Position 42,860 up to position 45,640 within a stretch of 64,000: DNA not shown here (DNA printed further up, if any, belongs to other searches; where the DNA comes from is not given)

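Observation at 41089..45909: Four-gene plus-strand cluster: membrane-anchored two-domain protein, REC-PP2C phosphatase, YkgJ Cys-cluster protein (then a TPR membrane protein)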

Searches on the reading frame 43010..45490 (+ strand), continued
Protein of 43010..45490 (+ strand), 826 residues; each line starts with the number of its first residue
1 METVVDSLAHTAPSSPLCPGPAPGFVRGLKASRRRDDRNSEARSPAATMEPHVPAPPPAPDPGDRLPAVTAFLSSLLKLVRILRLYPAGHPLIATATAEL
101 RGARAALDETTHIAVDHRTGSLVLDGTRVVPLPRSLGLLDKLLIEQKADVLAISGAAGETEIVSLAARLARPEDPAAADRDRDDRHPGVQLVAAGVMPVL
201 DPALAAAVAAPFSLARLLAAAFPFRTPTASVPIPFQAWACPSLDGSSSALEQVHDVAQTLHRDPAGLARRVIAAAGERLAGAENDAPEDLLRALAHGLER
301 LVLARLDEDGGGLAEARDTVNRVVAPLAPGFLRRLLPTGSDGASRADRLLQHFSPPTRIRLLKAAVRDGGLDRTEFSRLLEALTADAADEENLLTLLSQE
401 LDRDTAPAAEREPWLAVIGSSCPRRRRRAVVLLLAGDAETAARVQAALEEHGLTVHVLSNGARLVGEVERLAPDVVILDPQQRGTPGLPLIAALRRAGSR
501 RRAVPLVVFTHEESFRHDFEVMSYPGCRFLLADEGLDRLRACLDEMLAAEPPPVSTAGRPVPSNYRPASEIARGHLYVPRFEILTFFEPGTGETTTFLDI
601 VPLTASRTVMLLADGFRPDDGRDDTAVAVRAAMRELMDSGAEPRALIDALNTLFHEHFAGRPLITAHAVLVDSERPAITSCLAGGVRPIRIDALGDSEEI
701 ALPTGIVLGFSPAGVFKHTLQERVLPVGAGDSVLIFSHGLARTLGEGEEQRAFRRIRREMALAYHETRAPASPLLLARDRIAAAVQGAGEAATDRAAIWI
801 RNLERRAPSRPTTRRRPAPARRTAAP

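Call 103: list_cluster_members(proteins=[P0123, P0124, P0126, P0128, P0130, P0132, P0136, P0138, P0144, P0150])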
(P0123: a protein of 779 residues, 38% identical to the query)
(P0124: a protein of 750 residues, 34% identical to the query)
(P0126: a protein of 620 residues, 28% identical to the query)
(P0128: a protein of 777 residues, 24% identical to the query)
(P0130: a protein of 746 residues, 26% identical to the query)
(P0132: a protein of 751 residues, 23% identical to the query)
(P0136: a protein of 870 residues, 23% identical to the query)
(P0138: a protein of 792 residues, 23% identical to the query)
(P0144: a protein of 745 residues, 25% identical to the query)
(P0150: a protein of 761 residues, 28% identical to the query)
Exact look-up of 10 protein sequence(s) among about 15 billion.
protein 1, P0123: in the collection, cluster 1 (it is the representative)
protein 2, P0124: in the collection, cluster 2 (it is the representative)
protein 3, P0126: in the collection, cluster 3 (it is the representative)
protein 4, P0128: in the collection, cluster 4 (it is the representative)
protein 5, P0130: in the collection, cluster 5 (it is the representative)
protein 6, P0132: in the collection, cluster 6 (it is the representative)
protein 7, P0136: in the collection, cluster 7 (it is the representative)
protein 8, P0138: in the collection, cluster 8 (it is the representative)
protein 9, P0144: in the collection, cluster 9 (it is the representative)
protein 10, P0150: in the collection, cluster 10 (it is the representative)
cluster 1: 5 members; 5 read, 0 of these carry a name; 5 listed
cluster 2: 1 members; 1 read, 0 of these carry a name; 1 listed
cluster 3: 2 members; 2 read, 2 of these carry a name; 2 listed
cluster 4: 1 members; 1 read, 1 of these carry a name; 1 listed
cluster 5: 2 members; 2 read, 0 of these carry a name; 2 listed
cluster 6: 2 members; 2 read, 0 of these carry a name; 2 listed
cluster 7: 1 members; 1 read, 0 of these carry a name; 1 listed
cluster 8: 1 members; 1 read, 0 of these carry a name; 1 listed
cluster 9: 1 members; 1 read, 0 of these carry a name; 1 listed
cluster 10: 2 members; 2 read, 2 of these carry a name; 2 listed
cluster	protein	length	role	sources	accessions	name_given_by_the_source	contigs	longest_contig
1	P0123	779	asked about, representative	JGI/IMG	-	-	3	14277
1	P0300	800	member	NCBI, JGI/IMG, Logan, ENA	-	-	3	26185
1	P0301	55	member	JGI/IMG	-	-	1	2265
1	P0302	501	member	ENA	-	-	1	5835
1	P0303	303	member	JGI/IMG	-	-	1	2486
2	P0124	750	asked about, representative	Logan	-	-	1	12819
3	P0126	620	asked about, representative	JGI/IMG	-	CheY-like chemotaxis protein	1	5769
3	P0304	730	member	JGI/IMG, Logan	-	CheY-like chemotaxis protein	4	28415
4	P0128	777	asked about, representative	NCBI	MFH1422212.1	MAG: SpoIIE family protein phosphatase [Planctomycetota bacterium]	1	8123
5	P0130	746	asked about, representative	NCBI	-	-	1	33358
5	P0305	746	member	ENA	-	-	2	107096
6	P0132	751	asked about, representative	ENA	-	-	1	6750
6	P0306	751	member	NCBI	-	-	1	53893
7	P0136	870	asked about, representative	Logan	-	-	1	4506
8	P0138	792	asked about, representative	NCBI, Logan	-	-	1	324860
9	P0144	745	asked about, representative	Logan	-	-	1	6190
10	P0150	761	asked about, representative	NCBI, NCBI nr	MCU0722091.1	MAG: response regulator [Planctomycetes bacterium] | response regulator [Planctomycetota bacterium]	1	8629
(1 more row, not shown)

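Call 104: find_encoding_contigs(protein=P0138, flank=8000, max_places=1)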
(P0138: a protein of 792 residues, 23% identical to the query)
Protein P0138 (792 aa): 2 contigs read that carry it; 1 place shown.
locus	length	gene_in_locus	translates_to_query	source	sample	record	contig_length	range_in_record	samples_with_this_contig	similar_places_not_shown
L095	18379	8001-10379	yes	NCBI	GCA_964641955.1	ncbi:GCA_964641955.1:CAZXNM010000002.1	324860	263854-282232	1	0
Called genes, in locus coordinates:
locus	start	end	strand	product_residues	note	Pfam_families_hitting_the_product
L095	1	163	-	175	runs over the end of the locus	PF13490:zf-HC2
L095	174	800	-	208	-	PF07638:Sigma70_ECF, PF04542:Sigma70_r2, PF08281:Sigma70_r4_2, PF04545:Sigma70_r4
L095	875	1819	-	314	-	-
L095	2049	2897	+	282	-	PF01578:Cytochrom_C_asm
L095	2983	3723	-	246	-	PF18912:DZR_2, PF00156:Pribosyltran (weak)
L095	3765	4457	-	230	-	PF04028:DUF374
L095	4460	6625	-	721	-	-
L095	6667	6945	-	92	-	PF00708:Acylphosphatase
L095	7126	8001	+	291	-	PF02195:ParB_N, PF17762:HTH_ParB, PF23552:ParB_C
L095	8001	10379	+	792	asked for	PF00072:Response_reg, PF07228:SpoIIE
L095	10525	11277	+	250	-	PF00121:TIM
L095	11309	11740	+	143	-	-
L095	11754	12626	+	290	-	PF03755:YicC-like_N, PF08340:YicC-like_C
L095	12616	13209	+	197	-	PF00625:Guanylate_kin, PF13238:AAA_18 (weak), PF13671:AAA_33 (weak)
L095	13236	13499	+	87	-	-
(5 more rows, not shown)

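Call 105: find_encoding_contigs(protein=P0305, flank=6000, max_places=1)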
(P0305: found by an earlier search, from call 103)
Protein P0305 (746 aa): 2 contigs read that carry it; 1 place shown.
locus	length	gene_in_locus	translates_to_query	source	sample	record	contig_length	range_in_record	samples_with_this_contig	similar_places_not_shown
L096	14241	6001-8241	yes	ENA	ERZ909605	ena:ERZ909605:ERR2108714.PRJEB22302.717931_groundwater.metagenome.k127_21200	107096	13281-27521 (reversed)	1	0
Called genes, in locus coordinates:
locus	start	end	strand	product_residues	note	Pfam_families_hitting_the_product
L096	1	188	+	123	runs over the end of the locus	PF00164:Ribosom_S12_S23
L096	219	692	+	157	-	PF00177:Ribosomal_S7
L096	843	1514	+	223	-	PF00583:Acetyltransf_1 (weak)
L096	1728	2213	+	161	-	-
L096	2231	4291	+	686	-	PF00009:GTP_EFTU, PF03144:GTP_EFTU_D2, PF22042:EF-G_D2, PF14492:EFG_III, PF03764:EFG_IV, PF00679:EFG_C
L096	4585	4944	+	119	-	PF02152:FolB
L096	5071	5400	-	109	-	-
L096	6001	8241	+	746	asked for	PF00072:Response_reg, PF07228:SpoIIE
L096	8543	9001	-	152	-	PF00583:Acetyltransf_1, PF13302:Acetyltransf_3 (weak), PF13673:Acetyltransf_10, PF13508:Acetyltransf_7, PF08445:FR47 (weak)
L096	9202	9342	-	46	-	-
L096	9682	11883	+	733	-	PF03190:Thioredox_DsbH, PF13899:Thioredoxin_7, PF03663:Glyco_hydro_76 (faint)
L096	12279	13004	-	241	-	-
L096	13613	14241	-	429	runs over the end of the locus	PF16697:Yop-YscD_cpl (weak), PF00498:FHA, PF00069:Pkinase, PF07714:PK_Tyr_Ser-Thr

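Call 106: find_encoding_contigs(protein=P0306, flank=6000, max_places=1)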
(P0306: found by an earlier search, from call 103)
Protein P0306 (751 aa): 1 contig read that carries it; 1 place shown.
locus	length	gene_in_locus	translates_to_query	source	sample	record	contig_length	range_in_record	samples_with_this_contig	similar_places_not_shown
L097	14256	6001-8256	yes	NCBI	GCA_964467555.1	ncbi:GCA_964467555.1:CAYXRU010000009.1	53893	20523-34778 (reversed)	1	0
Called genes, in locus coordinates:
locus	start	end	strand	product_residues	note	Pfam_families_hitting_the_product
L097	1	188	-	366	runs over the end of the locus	PF00437:T2SSE, PF13604:AAA_30 (faint)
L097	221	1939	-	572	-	PF05157:MshEN, PF00437:T2SSE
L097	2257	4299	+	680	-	PF00391:PEP-utilizers (weak), PF02896:PEP-utilizers_C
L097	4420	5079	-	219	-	PF00498:FHA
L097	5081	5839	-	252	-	PF20772:TACO1_YebC_N, PF01709:Transcrip_reg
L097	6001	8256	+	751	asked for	PF00072:Response_reg, PF07228:SpoIIE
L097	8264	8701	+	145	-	PF05157:MshEN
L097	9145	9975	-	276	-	PF01678:DAP_epimerase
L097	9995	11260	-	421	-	PF00089:Trypsin, PF13365:Trypsin_2, PF00595:PDZ (faint), PF13180:PDZ_2, PF17820:PDZ_6 (weak)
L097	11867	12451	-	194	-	-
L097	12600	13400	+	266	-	-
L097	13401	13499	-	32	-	-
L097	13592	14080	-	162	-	PF00436:SSB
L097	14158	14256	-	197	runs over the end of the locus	PF01726:LexA_DNA_bind, PF00717:Peptidase_S24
